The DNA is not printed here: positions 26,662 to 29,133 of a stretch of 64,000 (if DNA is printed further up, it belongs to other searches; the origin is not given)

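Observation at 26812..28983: Single polypeptide fusing a Dpm1-like GT2 with an ArnT-like GT-C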

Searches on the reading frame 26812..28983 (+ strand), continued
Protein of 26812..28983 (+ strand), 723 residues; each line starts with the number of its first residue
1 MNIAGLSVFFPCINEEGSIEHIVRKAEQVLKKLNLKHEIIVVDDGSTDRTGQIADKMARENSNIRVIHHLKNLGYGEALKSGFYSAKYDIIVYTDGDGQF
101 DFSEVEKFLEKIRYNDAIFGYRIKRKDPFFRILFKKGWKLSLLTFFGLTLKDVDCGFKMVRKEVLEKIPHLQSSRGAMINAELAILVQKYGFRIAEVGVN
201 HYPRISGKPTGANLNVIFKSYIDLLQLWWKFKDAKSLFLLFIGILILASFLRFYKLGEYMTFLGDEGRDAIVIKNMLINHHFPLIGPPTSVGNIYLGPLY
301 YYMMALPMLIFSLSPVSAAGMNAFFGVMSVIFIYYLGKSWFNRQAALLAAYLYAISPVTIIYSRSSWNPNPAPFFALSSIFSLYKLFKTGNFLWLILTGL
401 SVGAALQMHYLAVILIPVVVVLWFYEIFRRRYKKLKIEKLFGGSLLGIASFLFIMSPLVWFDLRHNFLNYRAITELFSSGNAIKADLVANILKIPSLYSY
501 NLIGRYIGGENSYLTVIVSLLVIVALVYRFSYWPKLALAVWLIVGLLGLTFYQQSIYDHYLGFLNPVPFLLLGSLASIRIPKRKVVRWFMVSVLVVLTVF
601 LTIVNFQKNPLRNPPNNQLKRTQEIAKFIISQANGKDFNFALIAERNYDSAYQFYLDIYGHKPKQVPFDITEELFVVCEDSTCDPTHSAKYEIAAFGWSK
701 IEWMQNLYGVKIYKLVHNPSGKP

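Call 34: list_cluster_members(proteins=[P0125, P0127, P0133, P0148, P0222, P0247, P0224, P0239, P0231, P0126])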
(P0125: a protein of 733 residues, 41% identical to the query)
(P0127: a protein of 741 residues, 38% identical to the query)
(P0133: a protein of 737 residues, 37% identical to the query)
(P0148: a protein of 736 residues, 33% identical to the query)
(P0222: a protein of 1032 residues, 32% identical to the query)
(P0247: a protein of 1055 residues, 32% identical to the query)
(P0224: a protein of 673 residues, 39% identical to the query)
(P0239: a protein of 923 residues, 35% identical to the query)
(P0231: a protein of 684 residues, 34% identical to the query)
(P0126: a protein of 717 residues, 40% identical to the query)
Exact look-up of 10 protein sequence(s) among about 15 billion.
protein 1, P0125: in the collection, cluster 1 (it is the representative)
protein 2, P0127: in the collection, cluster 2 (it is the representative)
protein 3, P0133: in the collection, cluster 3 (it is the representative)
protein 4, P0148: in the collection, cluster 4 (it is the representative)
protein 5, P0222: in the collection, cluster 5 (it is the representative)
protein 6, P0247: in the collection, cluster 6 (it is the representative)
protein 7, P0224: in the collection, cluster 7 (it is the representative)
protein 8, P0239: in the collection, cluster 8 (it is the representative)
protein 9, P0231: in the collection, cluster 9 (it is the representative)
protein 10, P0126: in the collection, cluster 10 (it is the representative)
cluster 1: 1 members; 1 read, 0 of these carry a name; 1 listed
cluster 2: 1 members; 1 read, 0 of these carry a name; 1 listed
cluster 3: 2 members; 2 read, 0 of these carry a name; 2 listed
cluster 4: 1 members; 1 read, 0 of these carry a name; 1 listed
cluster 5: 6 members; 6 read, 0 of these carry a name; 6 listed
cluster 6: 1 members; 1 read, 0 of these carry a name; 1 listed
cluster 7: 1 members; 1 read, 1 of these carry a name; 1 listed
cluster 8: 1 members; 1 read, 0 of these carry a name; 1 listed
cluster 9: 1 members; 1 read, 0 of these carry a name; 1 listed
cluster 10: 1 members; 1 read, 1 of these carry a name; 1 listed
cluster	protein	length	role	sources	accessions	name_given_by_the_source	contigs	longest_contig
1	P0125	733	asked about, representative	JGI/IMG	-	-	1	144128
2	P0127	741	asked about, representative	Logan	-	-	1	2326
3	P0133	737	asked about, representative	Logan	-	-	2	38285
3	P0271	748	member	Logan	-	-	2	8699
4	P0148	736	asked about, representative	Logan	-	-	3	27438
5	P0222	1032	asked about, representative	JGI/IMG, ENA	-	-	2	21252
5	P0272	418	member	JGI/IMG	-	-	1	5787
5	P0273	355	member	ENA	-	-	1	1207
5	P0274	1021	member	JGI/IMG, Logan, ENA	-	-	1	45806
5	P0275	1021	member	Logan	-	-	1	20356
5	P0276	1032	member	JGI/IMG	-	-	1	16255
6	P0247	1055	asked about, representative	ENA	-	-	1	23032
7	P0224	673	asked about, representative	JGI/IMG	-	hypothetical protein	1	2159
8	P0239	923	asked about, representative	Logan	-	-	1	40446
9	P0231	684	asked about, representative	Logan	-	-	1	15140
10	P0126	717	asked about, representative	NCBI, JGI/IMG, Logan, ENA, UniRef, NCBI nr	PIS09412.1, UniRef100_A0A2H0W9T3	hypothetical protein COT75_01900 [Candidatus Beckwithbacteria bacterium ... | Glycosyltransferase 2-like domain-containing protein n=1 Tax=Candidatus Beckwithbacteria ... | MAG: hypothetical protein COT75_01900 [Candidatus Beckwithbacteria bacterium ...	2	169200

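Call 51: find_encoding_contigs(protein=window:26812-28983:+, flank=10000, max_places=3)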
Protein window:26812-28983:+ (723 aa): 1 contig read that carries it; 1 place shown.
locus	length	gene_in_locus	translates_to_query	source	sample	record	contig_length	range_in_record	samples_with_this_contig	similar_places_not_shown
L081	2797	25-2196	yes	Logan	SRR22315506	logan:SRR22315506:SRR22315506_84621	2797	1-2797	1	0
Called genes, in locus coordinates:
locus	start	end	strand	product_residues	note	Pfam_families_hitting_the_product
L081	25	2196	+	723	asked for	PF00535:Glycos_transf_2, PF02366:PMT, PF13231:PMT_2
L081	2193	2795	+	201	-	?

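Call 54: find_homologous_proteins(query=P0239, max_evalue=1e-20)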
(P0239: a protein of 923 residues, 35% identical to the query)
Query P0239 (923 aa): 43 proteins with E <= 1e-20 among 8000 candidates.
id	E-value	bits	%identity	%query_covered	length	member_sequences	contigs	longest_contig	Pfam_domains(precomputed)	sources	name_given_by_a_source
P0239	0.0e+0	2128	100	100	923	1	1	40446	PF10111.15,PF13641.13,PF02366.25,PF04138.21,PF00535.33,PF13231.13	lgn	-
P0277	0.0e+0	1876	85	100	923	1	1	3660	PF10111.15,PF13641.13,PF02366.25,PF04138.21,PF00535.33,PF13231.13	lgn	-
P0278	0.0e+0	1871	85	100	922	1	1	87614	PF10111.15,PF13641.13,PF02366.25,PF04138.21,PF00535.33,PF13231.13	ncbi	-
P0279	0.0e+0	1217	56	100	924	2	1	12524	PF10111.15,PF13641.13,PF04138.21,PF00535.33,PF13231.13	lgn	-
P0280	0.0e+0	1201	56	100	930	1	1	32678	PF10111.15,PF13641.13,PF02366.25,PF04138.21,PF00535.33,PF13231.13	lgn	-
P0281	0.0e+0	1200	57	100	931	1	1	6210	PF10111.15,PF13641.13,PF04138.21,PF00535.33,PF13231.13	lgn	-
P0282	0.0e+0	1110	54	100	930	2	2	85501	PF10111.15,PF13641.13,PF04138.21,PF00535.33,PF13231.13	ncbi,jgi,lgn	jgi:glycosyltransferase involved in cell wall biosynthesis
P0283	6.0e-296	1002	49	99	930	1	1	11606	PF10111.15,PF13641.13,PF04138.21,PF00535.33,PF13231.13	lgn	-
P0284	5.8e-279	946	47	100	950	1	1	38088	PF10111.15,PF04138.21,PF00535.33,PF13231.13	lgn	-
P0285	1.7e-114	402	52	39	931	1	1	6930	PF13632.13,PF10111.15,PF13506.14,PF13641.13,PF04138.21,PF00535.33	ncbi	-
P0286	4.4e-113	397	52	38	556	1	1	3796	PF10111.15,PF13641.13,PF04138.21,PF00535.33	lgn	-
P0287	2.3e-112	395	50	38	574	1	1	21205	PF10111.15,PF04138.21,PF00535.33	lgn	-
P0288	3.9e-112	394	51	39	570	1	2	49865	PF13641.13,PF04138.21,PF00535.33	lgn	-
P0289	8.3e-111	389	50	39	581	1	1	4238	PF10111.15,PF04138.21,PF00535.33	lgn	-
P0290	7.3e-103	363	47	41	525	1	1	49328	PF10111.15,PF13641.13,PF01467.33,PF04138.21,PF00535.33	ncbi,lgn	-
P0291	1.3e-92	329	37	58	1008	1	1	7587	PF10111.15,PF13641.13,PF04138.21,PF00535.33,PF13231.13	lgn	-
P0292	3.5e-71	258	53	25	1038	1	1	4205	PF10111.15,PF13641.13,PF00535.33,PF13231.13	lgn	-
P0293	2.3e-69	252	50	26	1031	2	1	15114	PF10111.15,PF00535.33,PF13231.13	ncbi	-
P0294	4.9e-67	245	48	28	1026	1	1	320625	PF10111.15,PF13641.13,PF00535.33,PF13231.13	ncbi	-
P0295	3.5e-65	238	50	24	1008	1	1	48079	PF10111.15,PF13641.13,PF20176.4,PF09586.17,PF00535.33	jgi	jgi:glycosyltransferase involved in cell wall biosynthesis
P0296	1.7e-64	236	51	24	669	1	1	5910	PF01266.31,PF10111.15,PF13641.13,PF01593.31,PF13450.13,PF00070.34,PF00535.33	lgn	-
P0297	2.0e-64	236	51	24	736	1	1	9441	PF10111.15,PF00534.27,PF13477.13,PF13579.13,PF13439.13,PF00535.33,PF13692.13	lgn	-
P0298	2.2e-64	236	50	24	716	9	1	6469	PF10111.15,PF13641.13,PF00534.27,PF13579.13,PF13439.13,PF00535.33,PF13692.13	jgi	jgi:1,2-diacylglycerol 3-alpha-glucosyltransferase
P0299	6.5e-64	234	50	24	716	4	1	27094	PF10111.15,PF13641.13,PF00534.27,PF13477.13,PF13579.13,PF13439.13,PF00535.33,PF13692.13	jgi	jgi:glycosyltransferase involved in cell wall biosynthesis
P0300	3.1e-63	232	49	24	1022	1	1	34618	PF10111.15,PF13641.13,PF00535.33,PF13231.13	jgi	jgi:glycosyltransferase involved in cell wall biosynthesis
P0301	1.8e-62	229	48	24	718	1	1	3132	PF10111.15,PF13641.13,PF00534.27,PF13579.13,PF13439.13,PF00535.33,PF13692.13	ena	-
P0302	7.5e-60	221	52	24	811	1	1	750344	PF11028.15,PF13641.13,PF00535.33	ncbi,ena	-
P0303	5.7e-58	215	50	24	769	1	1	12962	PF13632.13,PF10111.15,PF13641.13,PF00535.33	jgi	jgi:cellulose synthase/poly-beta-1,6-N-acetylglucosamine synthase-like glycosyltransferase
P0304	8.3e-58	214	45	28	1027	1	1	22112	PF13641.13,PF02366.25,PF00535.33,PF13231.13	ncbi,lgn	-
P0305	3.7e-57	212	46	26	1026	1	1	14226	PF10111.15,PF13641.13,PF00535.33,PF13231.13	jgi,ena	-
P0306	1.4e-55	207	47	24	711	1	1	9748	PF10111.15,PF13450.13,PF07992.21,PF00070.34,PF03486.21,PF00535.33,PF01134.29,PF12831.14,PF01266.31,PF13641.13,PF01593.31,PF00890.31,PF13738.13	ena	-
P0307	2.2e-55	206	45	25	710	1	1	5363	PF13641.13,PF00535.33,PF13231.13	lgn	-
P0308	2.0e-52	196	45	24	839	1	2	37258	PF13632.13,PF10111.15,PF13641.13,PF00535.33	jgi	jgi:cellulose synthase/poly-beta-1,6-N-acetylglucosamine synthase-like glycosyltransferase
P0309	1.4e-49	187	45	24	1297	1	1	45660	PF10111.15,PF13641.13,PF09586.17,PF00535.33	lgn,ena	-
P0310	2.7e-49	186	43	24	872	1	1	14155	PF09594.17,PF10111.15,PF13641.13,PF00535.33,PF13231.13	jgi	jgi:Gpi18-like mannosyltransferase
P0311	2.0e-48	183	47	24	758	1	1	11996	PF10111.15,PF13641.13,PF00534.27,PF13439.13,PF00535.33,PF13692.13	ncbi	-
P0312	6.6e-48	181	40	25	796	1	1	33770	PF10111.15,PF13641.13,PF02366.25,PF00535.33,PF13231.13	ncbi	-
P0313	1.3e-47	180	44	24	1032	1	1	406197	PF10111.15,PF13641.13,PF00535.33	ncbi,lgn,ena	-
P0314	5.5e-45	172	45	24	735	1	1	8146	PF13641.13,PF00535.33,PF13231.13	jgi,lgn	-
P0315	1.2e-42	164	36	30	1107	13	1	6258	PF00150.25,PF10111.15,PF13641.13,PF26410.1,PF00535.33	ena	-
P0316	5.5e-41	158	35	30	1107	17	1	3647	PF00150.25,PF13641.13,PF26410.1,PF00535.33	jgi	jgi:hypothetical protein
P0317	3.2e-40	156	41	23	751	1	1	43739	PF10111.15,PF00535.33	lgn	-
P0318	1.4e-34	137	39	22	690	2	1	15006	PF13641.13,PF00535.33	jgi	-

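Call 58: find_encoding_contigs(protein=P0278, flank=6000, max_places=2)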
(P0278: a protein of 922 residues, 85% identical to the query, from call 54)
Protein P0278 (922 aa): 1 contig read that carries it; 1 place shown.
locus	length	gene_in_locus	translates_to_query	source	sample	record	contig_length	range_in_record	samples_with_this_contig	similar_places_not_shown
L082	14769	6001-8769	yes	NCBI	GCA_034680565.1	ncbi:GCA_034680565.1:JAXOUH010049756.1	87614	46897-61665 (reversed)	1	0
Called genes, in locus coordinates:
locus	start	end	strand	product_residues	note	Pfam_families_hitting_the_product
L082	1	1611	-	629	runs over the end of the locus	PF13522:GATase_6, PF13537:GATase_7, PF12481:DUF3700 (weak), PF00733:Asn_synthase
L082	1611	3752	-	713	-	-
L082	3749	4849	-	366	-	PF13439:Glyco_transf_4 (weak), PF00534:Glycos_transf_1, PF13692:Glyco_trans_1_4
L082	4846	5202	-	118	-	PF10066:DUF2304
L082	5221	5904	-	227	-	PF00535:Glycos_transf_2, PF13641:Glyco_tranf_2_3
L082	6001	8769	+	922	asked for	PF00535:Glycos_transf_2, PF10111:Glyco_tranf_2_2 (weak), PF13641:Glyco_tranf_2_3 (weak), PF04138:GtrA_DPMS_TM, PF02366:PMT, PF13231:PMT_2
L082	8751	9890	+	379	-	PF13439:Glyco_transf_4, PF13579:Glyco_trans_4_4, PF00534:Glycos_transf_1, PF13692:Glyco_trans_1_4, PF20706:GT4-conflict, PF13524:Glyco_trans_1_2 (weak)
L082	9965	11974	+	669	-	PF03030:H_PPase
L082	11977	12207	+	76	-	PF11213:DUF3006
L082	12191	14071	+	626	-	PF12229:PG_binding_4, PF04294:VanW, PF07501:G5 (weak)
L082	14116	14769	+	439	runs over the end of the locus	-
